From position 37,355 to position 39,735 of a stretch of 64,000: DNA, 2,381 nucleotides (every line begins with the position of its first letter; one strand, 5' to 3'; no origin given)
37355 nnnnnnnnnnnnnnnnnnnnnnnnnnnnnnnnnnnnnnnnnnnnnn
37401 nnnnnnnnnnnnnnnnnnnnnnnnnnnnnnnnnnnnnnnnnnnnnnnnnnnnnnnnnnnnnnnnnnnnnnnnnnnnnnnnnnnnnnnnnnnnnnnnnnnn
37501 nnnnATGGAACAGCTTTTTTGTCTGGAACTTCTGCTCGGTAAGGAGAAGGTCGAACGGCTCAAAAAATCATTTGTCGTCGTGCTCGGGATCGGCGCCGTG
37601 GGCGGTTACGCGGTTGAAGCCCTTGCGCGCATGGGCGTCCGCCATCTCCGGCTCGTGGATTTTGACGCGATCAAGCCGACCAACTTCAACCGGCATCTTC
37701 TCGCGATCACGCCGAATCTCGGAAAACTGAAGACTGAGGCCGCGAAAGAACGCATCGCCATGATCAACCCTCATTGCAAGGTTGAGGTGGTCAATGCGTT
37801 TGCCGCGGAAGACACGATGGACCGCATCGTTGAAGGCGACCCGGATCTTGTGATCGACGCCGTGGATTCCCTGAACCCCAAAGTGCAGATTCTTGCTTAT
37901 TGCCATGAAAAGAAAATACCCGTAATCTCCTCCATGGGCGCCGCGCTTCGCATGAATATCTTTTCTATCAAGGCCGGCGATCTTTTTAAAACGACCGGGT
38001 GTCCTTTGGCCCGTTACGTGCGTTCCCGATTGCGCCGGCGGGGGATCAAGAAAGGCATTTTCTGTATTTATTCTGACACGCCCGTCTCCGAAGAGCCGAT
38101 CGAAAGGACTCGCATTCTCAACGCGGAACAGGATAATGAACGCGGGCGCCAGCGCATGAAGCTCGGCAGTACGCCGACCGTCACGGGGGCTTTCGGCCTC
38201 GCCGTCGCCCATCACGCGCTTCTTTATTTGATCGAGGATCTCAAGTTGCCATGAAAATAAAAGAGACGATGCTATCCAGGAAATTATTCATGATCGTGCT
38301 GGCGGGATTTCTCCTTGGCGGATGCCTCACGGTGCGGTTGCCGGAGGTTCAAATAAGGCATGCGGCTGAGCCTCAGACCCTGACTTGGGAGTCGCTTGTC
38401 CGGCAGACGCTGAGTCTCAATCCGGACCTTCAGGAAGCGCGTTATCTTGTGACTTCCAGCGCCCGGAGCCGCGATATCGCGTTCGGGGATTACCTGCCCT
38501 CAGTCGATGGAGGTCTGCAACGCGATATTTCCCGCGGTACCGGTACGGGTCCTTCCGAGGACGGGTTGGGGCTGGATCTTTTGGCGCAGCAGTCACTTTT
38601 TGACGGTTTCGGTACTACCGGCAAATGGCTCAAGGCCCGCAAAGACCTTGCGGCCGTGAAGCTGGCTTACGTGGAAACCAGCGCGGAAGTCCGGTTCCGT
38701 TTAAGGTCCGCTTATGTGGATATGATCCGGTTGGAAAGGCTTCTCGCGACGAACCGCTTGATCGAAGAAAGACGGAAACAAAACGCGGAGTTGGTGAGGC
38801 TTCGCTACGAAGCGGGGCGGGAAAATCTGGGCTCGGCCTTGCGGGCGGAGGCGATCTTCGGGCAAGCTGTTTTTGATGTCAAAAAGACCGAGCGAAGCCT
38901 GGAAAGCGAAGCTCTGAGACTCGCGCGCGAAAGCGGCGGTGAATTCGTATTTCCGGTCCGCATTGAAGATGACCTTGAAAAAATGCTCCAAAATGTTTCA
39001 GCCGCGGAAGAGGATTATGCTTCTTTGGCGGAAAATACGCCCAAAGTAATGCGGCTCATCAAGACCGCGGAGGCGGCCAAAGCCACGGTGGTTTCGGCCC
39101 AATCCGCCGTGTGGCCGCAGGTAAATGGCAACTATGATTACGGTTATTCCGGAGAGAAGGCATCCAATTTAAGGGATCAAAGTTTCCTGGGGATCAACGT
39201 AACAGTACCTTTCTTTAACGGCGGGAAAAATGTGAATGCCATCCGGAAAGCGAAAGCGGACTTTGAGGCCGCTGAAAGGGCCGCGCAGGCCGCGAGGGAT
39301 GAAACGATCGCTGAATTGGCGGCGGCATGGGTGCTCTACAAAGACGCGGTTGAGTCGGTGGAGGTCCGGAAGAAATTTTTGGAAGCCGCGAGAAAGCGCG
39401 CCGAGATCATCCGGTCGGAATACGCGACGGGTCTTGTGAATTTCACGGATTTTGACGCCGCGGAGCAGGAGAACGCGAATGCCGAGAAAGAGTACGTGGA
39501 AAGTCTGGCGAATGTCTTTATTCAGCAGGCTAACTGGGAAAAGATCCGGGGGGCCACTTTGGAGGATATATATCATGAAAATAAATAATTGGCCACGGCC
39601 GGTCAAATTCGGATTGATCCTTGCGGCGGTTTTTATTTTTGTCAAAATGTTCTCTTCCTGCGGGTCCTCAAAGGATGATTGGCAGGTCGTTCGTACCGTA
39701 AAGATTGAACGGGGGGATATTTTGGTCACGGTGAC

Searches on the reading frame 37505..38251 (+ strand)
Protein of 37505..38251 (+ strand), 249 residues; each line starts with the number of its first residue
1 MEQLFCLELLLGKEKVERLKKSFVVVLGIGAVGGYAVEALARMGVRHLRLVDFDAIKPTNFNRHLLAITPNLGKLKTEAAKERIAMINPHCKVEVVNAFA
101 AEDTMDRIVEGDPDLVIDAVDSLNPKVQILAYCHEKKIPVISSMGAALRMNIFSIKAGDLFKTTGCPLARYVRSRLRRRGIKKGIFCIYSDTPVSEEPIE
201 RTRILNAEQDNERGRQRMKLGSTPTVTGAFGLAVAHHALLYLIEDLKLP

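Call 62: search_protein_families(library=pfam, proteins=[window:37505-38251:+], max_evalue=0.0001)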
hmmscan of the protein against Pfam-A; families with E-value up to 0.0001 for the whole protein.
window:37505-38251:+ (249 aa): 2 families
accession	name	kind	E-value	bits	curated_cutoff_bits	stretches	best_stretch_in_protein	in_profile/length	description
PF00899.27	ThiF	-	1e-41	143.1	28.1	1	11-243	10-203/238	ThiF family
PF03435.24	Sacchrp_dh_NADP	-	8.2e-05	23.4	25.1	0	24-142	1-97/129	Saccharopine dehydrogenase NADP binding domain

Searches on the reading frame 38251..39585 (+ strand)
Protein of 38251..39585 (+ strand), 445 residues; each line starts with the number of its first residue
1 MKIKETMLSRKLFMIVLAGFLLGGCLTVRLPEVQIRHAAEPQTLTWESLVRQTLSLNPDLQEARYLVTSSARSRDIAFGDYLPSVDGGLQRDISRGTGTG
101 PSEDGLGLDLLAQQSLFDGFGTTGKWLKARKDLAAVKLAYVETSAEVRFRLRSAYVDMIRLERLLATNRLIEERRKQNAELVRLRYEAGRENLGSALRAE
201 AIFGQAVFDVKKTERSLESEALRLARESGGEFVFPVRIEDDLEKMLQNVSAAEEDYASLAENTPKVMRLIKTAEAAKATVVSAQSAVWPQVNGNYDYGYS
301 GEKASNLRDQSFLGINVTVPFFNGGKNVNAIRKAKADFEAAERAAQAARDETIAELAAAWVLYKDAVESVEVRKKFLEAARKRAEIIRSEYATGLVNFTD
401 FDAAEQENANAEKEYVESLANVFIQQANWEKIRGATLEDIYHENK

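Call 63: search_protein_families(library=pfam, proteins=[window:38251-39585:+], max_evalue=0.0001)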
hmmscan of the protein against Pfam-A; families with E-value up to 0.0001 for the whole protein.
window:38251-39585:+ (445 aa): 1 family
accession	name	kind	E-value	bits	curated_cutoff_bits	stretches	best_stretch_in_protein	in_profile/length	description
PF02321.23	OEP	-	3.4e-47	161.1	22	2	253-431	2-184/187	Outer membrane efflux protein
